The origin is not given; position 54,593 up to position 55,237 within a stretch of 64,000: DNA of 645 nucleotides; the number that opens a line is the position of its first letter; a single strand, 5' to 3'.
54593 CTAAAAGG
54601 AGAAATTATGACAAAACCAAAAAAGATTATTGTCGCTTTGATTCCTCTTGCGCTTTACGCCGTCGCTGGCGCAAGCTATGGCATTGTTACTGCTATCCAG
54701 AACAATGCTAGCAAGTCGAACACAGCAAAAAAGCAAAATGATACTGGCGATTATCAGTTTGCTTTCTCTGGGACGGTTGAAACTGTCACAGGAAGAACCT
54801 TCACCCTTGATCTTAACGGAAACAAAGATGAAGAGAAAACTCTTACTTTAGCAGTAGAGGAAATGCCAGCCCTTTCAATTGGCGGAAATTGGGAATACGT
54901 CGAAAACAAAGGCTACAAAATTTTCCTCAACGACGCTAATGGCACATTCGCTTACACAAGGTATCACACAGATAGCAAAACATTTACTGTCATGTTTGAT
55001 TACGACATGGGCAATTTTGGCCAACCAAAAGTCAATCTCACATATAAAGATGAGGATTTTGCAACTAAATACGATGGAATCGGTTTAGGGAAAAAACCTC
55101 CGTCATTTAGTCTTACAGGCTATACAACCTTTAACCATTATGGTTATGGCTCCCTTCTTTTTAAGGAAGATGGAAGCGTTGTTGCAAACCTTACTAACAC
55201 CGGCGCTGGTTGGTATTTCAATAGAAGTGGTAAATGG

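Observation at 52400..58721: Second, diverged copy of the same regulator-kinase-GH3-small-membrane-protein cassette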

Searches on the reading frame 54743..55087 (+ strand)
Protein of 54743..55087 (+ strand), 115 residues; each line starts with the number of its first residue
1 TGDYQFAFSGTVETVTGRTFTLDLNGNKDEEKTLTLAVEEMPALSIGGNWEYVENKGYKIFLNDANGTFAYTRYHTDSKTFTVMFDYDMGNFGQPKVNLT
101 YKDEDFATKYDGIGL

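Call 82: predict_structure(alignment_id=A5)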
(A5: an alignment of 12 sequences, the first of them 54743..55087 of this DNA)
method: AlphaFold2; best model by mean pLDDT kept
length: 115 residues; sequences in the alignment: 12
mean_pLDDT: 82.9   pTM: 0.73
mean pLDDT of the five models: 82.9, 76.6, 62.5, 55.2, 48.0
residues with pLDDT >= 90: 27; 70-90: 74; 50-70: 10; < 50: 4
segments of 3 or more residues with pLDDT < 50: 113-115
pLDDT, mean of each block of 10 residues (from residue 1): 76 88 90 91 88 84 89 84 87 87 66 48
secondary structure, 60 per line:
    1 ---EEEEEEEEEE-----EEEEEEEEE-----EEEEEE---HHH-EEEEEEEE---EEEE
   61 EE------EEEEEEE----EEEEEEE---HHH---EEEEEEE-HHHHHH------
elements in order: E4-13 E19-27 E33-38 E46-53 E57-62 E69-75 E80-86 E96-102 H104-109

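Call 84: fold_search(model_id=the predicted structure, library=pdb)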
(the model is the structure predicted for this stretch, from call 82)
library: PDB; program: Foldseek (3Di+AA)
matches with E <= 10: 849; with E <= 0.001: 0
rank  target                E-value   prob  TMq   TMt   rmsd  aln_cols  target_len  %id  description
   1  6d0t_A                2.2e-02  0.99  0.44  0.45   5.7       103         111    8  De novo design of a fluorescence-activating beta barrel - BB1 (released 2018-09-19)
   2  7q4y_A                2.3e-02  0.98  0.43  0.33   6.5       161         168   12  human Gid4 bound to a Gly/N-peptide (released 2022-03-09)
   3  7u3g                  2.8e-02  0.99  0.45  0.37   6.1       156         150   10  GID4 in complex with compound 67 (released 2022-10-05)
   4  6cdg_A                3.9e-02  0.92  0.38  0.30   7.5       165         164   13  GID4 fragment in complex with a peptide (released 2018-03-07)
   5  6d0t_B                5.6e-02  0.92  0.40  0.41   5.9       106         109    7  De novo design of a fluorescence-activating beta barrel - BB1 (released 2018-09-19)
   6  5hal                  6.5e-02  0.80  0.34  0.37   6.2       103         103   14  Crystal Structure of a putative beta-lactamase from Burkholderia vietnamiensis (released 2016-01-13)
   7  7q50_A                6.9e-02  0.96  0.45  0.34   7.4       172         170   10  human Gid4 bound to a Phe/N-peptide (released 2022-03-02)
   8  7q4y_B                7.6e-02  0.84  0.39  0.29   7.9       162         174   11  human Gid4 bound to a Gly/N-peptide (released 2022-03-09)
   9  1jju_A                8.0e-02  1.00  0.54  0.16   4.6       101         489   15  Structure of a Quinohemoprotein Amine Dehydrogenase with a Unique Redox Cofactor and Highly Unusual Crosslinking (released 2001-12-12)
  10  7u3k                  8.9e-02  0.84  0.40  0.31   8.3       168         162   12  GID4 in complex with compound 89 (released 2022-10-05)
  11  7u3e_A                9.4e-02  0.82  0.37  0.29   7.2       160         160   12  GID4 in complex with compound 1 (released 2022-10-05)
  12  6ccu_A                9.4e-02  0.80  0.37  0.29   8.2       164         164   12  Complex between a GID4 fragment and a short peptide (released 2018-03-07)
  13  7qh3_A                9.9e-02  0.92  0.44  0.39   5.7       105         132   11  Crystal structure of the anti-sigma factor RsfG from Streptomyces tsukubaensis NRRL18488 (released 2022-12-21)
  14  3oe3_C                1.3e-01  0.75  0.35  0.40   6.8        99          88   11  Crystal structure of PliC-St, periplasmic lysozyme inhibitor of C-type lysozyme from Salmonella typhimurium (released 2010-12-22)
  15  8qqf_C                1.3e-01  0.41  0.25  0.24  12.7       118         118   12  TBC1D23 PH domain complexed with STX16 TLY motif (released 2024-04-10)
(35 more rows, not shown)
